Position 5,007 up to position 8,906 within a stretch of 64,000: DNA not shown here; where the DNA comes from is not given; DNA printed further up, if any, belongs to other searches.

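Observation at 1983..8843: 2286-aa exoprotein carrying cohesin-like and dockerin-like modules in one chain, plus four beta-helix modules and a terminal SGNH hydrolase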

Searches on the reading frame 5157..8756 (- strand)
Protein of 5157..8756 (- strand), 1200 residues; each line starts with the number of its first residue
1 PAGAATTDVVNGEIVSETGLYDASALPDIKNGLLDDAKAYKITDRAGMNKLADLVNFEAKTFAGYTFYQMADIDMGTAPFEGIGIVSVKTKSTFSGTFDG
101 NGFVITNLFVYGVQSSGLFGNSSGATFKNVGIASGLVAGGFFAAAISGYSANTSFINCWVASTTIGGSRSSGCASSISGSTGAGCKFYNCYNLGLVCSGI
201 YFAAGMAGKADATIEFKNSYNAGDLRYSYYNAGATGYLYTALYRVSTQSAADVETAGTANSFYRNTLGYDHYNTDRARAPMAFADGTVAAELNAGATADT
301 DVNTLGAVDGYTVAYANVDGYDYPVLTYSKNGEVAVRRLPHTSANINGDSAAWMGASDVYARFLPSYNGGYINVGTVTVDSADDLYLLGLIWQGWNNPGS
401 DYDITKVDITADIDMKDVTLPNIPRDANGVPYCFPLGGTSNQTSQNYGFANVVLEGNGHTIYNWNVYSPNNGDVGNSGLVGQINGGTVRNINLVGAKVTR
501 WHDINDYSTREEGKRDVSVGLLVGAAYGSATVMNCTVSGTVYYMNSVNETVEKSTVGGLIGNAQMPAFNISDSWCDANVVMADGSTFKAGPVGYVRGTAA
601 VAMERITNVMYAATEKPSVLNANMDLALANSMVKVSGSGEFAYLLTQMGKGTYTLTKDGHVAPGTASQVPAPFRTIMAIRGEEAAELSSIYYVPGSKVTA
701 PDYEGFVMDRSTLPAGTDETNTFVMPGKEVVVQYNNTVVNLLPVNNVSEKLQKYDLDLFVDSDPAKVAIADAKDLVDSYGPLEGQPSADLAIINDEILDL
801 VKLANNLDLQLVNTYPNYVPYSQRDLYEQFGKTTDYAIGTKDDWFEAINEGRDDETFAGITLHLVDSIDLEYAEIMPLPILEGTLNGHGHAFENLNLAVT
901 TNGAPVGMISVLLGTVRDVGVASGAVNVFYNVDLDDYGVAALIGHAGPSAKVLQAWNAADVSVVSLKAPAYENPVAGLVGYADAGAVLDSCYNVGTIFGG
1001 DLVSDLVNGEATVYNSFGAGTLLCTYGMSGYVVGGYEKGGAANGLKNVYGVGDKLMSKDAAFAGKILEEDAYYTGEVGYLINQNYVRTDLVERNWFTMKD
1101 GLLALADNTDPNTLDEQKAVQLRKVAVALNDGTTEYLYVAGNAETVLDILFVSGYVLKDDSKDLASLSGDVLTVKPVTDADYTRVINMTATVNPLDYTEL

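Call 57: search_solved_structures(query=A4, max_evalue=1, show_alignments=0)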
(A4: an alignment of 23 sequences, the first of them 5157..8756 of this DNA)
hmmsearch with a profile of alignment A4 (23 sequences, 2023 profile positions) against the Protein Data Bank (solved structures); distinct sequences matched with E-value up to 1: 49.
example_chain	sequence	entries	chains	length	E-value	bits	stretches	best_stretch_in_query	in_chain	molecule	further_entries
8x39_A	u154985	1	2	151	1.8e-08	35.4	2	1960-2021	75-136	Serine protease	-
8x3a_A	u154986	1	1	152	1.8e-08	35.4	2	1960-2021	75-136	Serine protease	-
3n6z_A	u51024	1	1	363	9.8e-08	32.9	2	160-245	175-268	putative immunoglobulin A1 protease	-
4uyq_B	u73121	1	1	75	1.1e-07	32.7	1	1958-2020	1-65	Cellulosomal scaffoldin adaptor protein B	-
2ccl_B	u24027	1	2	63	5.4e-07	30.5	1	1959-2017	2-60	ENDO-1,4-BETA-XYLANASE Y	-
3l8q_A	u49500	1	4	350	5.9e-07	30.4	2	1822-1886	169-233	Cellulosomal scaffoldin adaptor protein B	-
4uyp_B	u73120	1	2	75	5.9e-07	30.3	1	1958-2020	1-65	Cellulosomal scaffoldin adaptor protein B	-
3ul4_A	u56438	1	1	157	8.5e-07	29.8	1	1828-1960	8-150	Cellulosome-anchoring protein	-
6kg9_A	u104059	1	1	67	1.2e-06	29.3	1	1958-2017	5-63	And cellulose-binding endoglucanase family 9 CelL ortholog dockerin domain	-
2y3n_B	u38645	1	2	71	1.3e-06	29.2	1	1960-2017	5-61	CELLULOSOMAL FAMILY-48 PROCESSIVE GLYCOSIDE HYDROLASE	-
4fl4_A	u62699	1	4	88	1.6e-06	28.9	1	1961-2020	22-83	Glycoside hydrolase family 9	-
6kgc_B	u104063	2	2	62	1.9e-06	28.6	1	1959-2016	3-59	And cellulose-binding endoglucanase family 9 CelL ortholog dockerin domain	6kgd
5m2o_B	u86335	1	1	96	2.2e-06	28.4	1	1955-2020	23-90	Group I Dockerin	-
6kge_D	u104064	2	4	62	2.4e-06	28.3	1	1959-2016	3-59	And cellulose-binding endoglucanase family 9 CelL ortholog dockerin domain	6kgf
1ohz_B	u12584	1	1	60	2.9e-06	28.1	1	1962-2017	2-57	ENDO-1,4-BETA-XYLANASE Y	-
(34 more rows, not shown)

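Call 70: predict_structure(alignment_id=A4)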
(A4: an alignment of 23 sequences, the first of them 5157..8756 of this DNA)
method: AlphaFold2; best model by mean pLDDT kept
length: 1200 residues; sequences in the alignment: 23
mean_pLDDT: 85.0   pTM: 0.64
mean pLDDT of the five models: 85.0, 84.1, 82.8, 81.4, 81.0
residues with pLDDT >= 90: 615; 70-90: 419; 50-70: 129; < 50: 37
segments of 3 or more residues with pLDDT < 50: 1-7, 231-233, 366-370, 441-446, 508-515
pLDDT, mean of each block of 10 residues (from residue 1): 44 87 94 93 95 88 96 88 69 90 93 85 95 89 91 95 82 88 91 88 86 87 78 57 74 62 77 75 93 72 71 91 93 92 86 85 57 80 92 70 85 95 89 80 56 93 87 69 89 93 53 57 87 95 77 83 81 93 89 75 83 80 72 90 88 90 91 92 89 92 91 90 91 93 90 88 89 92 91 92 87 90 88 89 91 81 95 91 94 94 89 95 92 75 94 96 74 86 92 93 90 94 84 72 85 80 79 92 90 87 78 76 92 90 87 87 92 92 91 63
secondary structure, 60 per line:
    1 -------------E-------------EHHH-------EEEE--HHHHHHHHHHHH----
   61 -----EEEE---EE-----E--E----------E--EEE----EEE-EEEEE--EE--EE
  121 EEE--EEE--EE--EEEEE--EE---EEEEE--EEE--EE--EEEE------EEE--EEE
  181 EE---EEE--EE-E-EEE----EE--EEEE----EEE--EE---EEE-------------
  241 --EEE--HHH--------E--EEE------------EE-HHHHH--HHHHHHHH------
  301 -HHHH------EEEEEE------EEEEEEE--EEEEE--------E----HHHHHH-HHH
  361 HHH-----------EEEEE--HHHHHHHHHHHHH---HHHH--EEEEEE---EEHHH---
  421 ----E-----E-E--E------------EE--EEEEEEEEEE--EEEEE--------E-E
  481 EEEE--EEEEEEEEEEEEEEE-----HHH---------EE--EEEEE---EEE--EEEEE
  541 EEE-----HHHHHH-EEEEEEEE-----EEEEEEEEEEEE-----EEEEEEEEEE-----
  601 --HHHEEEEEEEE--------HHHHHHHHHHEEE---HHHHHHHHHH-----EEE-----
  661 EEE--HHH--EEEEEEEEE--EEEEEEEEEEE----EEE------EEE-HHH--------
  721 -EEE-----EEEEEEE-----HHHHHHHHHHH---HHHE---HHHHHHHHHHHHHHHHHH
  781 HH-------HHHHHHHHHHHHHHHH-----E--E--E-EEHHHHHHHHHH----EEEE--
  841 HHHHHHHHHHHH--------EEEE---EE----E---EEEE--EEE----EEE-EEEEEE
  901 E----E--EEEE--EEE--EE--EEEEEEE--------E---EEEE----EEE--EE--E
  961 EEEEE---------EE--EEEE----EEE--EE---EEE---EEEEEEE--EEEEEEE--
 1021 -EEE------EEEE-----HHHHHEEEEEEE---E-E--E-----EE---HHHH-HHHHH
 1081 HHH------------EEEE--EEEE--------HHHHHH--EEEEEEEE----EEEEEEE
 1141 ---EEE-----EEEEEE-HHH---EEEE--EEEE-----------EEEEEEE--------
elements in order (helices of 4 or more, strands of 3 or more residues): E39-42 H45-56 E66-69 E97-99 E104-106 E108-112 E119-123 E126-128 E135-139 E147-151 E154-156 E163-166 E173-175 E178-182 E186-188 E196-198 E207-210 E215-217 E225-227 E243-245 E262-264 H280-284 H287-294 H302-305 E312-317 E324-330 E333-337 H351-356 H358-363 E375-379 H382-394 H398-401 E404-409 E453-462 E465-469 E480-484 E487-501 E523-527 E531-533 E536-543 H549-554 E556-563 E569-580 E586-595 E606-613 H622-631 E632-634 H638-647 E653-655 E661-663 E671-679 E682-692 E697-699 E706-708 E722-724 E730-736 H742-752 H763-782 H790-805 H821-830 E835-838 H841-852 E861-864 E878-881 E884-886 E891-893 E895-901 E909-912 E915-917 E924-930 E943-946 E951-953 E960-965 E979-982 E987-989 E997-999 E1003-1009 E1012-1018 E1022-1024 E1031-1034 H1040-1044 E1045-1051 H1071-1074 H1076-1083 E1096-1099 E1102-1105 H1114-1119 E1122-1129 E1134-1140 E1144-1146 E1152-1157 E1165-1168 E1171-1174 E1186-1192

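Call 73: fold_search(model_id=the predicted structure, library=pdb)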
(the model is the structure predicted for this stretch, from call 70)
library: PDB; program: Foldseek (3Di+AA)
matches with E <= 10: 375; with E <= 0.001: 0
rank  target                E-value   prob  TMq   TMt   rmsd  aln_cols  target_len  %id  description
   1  7jgj_A                1.6e-03  1.00  0.14  0.13   6.4       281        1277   13  IgA1 Protease in complex with neutralizing mAb (released 2020-12-09)
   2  3n6z                  3.7e-03  1.00  0.17  0.49   8.1       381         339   14  Crystal structure of a putative immunoglobulin A1 protease (BACOVA_03286) from Bacteroides ovatus at 1.30 A resolution (released 2010-07-21)
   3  7uvl_P                6.3e-03  0.99  0.10  0.10  10.8       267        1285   10  IgA1 Protease with IgA1 substrate (released 2022-11-23)
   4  6xjb                  1.4e-02  1.00  0.15  0.14   6.8       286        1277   14  IgA1 Protease (released 2020-12-09)
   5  7uvk                  1.5e-02  0.99  0.14  0.13  10.5       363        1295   12  G. haemolysans IgA1 protease (released 2022-11-23)
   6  4xlc                  5.4e-02  0.12  0.08  0.13  19.8       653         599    9  Tailspike protein double mutant D339N/E372A of E. coli bacteriophage HK620 (released 2016-01-20)
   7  8jhh_A                7.3e-02  0.06  0.07  0.10  26.7       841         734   10  Glycoside hydrolase family 55 endo-beta-1,3-glucanase from Microdochium nivale (released 2024-04-03)
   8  5nxk_A                1.8e-01  0.33  0.09  0.25  11.9       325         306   13  L. reuteri 53608 SRRP (released 2018-03-21)
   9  4xor_A                1.8e-01  0.08  0.08  0.13  20.1       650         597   10  Tailspike protein double mutant D339N/E372Q of E. coli bacteriophage HK620 in complex with pentasaccharide (released 2016-01-27)
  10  9qr5                  2.2e-01  0.09  0.07  0.15  17.5       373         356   10  InlB392_V333E: V333E variant of Listeria monocytogenes InlB (internalin B) residues 36-392 (released 2025-11-26)
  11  7pv9_A                2.3e-01  0.10  0.06  0.14  15.7       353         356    8  Listeria monocytogene InlB (internalin B) residues 36-392 (internalin domain and B-repeat) (released 2022-01-26)
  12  4oj5_C                2.6e-01  0.05  0.07  0.10  22.4       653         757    9  Crystal Structure of a Putative Tailspike Protein (TSP1, orf210) from Escherichia coli O157:H7 Bacteriohage CBA120 (released 2014-03-26)
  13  7nms                  2.7e-01  0.09  0.07  0.15  16.9       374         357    9  InlB392_T332E: T332E variant of Listeria monocytogenes InlB (internalin B) residues 36-392 (released 2022-01-26)
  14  9qr4_A                2.8e-01  0.08  0.06  0.13  17.1       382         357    9  InlB392_T336Y: T336Y variant of Listeria monocytogenes InlB (internalin B) residues 36-392 (released 2025-12-03)
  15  5nxk_B                3.3e-01  0.21  0.09  0.24  12.4       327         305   13  L. reuteri 53608 SRRP (released 2018-03-21)
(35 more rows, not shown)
